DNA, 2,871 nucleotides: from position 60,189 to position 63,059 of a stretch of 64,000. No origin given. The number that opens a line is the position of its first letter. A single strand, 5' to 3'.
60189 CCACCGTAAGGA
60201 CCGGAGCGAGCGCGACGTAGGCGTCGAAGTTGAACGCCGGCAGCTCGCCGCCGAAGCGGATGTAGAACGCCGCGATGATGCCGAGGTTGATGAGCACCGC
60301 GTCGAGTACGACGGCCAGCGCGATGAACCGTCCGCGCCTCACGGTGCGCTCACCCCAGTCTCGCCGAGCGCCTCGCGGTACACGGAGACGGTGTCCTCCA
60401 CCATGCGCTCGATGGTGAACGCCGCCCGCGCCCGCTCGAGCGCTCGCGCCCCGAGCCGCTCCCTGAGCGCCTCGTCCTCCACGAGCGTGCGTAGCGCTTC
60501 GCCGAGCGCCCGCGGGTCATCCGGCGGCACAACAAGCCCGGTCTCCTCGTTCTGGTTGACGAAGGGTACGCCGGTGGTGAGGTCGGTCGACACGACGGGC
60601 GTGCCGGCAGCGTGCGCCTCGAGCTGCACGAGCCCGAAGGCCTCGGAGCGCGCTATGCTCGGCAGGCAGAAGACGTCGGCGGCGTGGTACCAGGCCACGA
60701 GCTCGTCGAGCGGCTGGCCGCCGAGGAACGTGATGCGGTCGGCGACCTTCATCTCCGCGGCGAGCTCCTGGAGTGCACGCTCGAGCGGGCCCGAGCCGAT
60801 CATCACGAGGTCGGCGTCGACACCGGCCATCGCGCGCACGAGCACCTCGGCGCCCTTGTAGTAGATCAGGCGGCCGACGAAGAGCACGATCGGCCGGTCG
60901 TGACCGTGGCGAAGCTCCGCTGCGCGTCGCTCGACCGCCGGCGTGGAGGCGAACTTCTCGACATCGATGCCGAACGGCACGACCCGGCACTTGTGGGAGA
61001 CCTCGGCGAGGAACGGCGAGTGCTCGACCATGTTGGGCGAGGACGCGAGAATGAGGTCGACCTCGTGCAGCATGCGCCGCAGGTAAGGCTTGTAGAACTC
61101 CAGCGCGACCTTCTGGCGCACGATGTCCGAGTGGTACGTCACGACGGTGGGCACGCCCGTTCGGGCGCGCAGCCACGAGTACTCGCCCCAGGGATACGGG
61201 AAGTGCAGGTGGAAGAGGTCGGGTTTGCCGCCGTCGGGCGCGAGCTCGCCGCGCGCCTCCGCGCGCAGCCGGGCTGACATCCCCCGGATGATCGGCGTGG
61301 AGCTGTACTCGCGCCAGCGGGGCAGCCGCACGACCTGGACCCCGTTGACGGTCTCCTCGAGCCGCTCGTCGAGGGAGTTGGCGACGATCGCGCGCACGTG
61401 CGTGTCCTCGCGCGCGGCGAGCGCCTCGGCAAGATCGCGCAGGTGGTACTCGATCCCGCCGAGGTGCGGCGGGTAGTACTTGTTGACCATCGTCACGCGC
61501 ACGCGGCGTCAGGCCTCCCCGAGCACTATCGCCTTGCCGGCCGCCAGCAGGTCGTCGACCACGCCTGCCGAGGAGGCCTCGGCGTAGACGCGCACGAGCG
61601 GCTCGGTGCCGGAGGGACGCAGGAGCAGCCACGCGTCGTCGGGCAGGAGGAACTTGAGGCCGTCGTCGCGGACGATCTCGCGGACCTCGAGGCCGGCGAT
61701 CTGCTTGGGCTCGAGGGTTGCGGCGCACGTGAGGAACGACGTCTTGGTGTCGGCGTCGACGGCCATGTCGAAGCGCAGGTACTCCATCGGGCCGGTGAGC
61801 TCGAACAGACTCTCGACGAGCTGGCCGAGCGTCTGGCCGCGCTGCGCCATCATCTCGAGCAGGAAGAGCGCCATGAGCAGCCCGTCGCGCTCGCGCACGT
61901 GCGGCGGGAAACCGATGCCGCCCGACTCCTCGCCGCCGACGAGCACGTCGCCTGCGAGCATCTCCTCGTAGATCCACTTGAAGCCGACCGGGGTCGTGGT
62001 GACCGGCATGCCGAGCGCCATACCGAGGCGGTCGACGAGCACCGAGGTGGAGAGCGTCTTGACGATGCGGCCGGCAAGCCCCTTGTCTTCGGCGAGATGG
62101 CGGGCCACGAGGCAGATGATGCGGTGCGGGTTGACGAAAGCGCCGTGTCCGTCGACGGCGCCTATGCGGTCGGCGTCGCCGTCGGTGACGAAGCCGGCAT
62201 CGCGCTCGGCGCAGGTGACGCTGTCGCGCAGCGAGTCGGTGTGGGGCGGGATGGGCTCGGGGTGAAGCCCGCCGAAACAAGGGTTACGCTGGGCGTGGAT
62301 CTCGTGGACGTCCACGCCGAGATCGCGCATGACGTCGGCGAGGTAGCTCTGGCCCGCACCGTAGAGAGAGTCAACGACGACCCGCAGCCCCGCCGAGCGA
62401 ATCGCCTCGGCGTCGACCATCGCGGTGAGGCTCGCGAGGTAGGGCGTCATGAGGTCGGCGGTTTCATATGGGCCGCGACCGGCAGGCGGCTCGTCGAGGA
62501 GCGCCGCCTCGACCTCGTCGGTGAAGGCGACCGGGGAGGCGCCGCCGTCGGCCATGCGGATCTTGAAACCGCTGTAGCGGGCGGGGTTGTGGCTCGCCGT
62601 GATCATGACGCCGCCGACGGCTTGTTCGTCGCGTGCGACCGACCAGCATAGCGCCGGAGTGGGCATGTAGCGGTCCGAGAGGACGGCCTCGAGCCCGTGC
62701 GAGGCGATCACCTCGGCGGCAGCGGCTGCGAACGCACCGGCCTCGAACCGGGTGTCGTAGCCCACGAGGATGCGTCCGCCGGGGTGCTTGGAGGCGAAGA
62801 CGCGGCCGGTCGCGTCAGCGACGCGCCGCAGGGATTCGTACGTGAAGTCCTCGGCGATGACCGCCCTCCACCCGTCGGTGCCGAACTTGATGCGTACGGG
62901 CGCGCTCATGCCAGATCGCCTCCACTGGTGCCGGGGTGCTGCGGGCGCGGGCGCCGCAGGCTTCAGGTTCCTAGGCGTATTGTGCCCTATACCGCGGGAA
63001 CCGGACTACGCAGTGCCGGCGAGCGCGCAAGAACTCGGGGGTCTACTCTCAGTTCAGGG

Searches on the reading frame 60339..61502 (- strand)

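Call 86: search_protein_families(library=pfam, proteins=[window:60339-61502:-], max_evalue=0.00001)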
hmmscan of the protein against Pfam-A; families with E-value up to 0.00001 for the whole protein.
window:60339-61502:- (387 aa): 6 families
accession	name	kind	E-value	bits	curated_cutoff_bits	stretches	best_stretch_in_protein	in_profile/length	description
PF00534.26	Glycos_transf_1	-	9.1e-41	139.7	26.4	1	195-355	7-170/172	Glycosyl transferases group 1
PF13692.12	Glyco_trans_1_4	-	1.3e-34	120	27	1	203-343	1-142/142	Glycosyl transferases group 1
PF13439.12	Glyco_transf_4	-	1.7e-23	83.9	28.5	1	15-183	2-170/170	Glycosyltransferase Family 4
PF13579.12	Glyco_trans_4_4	-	5.3e-18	66.3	29.7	1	15-178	1-158/158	Glycosyl transferase 4-like domain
PF20706.3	GT4-conflict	-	9.5e-13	48.3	26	1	193-306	190-311/385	Family 4 Glycosyltransferase in conflict systems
PF13524.12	Glyco_trans_1_2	-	4.9e-07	30.2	25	1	256-370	28-141/144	Glycosyl transferase-like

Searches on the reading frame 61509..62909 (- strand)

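Call 86: search_protein_families(library=pfam, proteins=[window:61509-62909:-], max_evalue=0.00001)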
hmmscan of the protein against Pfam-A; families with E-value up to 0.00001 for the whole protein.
window:61509-62909:- (466 aa): 4 families
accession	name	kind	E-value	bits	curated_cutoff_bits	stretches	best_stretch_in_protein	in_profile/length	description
PF02878.22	PGM_PMM_I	-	3.6e-34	117.9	22.5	1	7-137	2-131/138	Phosphoglucomutase/phosphomannomutase, alpha/beta/alpha domain I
PF02880.22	PGM_PMM_III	-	1e-29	103.4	20.7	1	260-370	1-113/115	Phosphoglucomutase/phosphomannomutase, alpha/beta/alpha domain III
PF02879.22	PGM_PMM_II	-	5.6e-22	78.7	29.3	1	156-256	2-103/103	Phosphoglucomutase/phosphomannomutase, alpha/beta/alpha domain II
PF00408.26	PGM_PMM_IV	-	2e-10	41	23.1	1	408-455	14-62/68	Phosphoglucomutase/phosphomannomutase, C-terminal domain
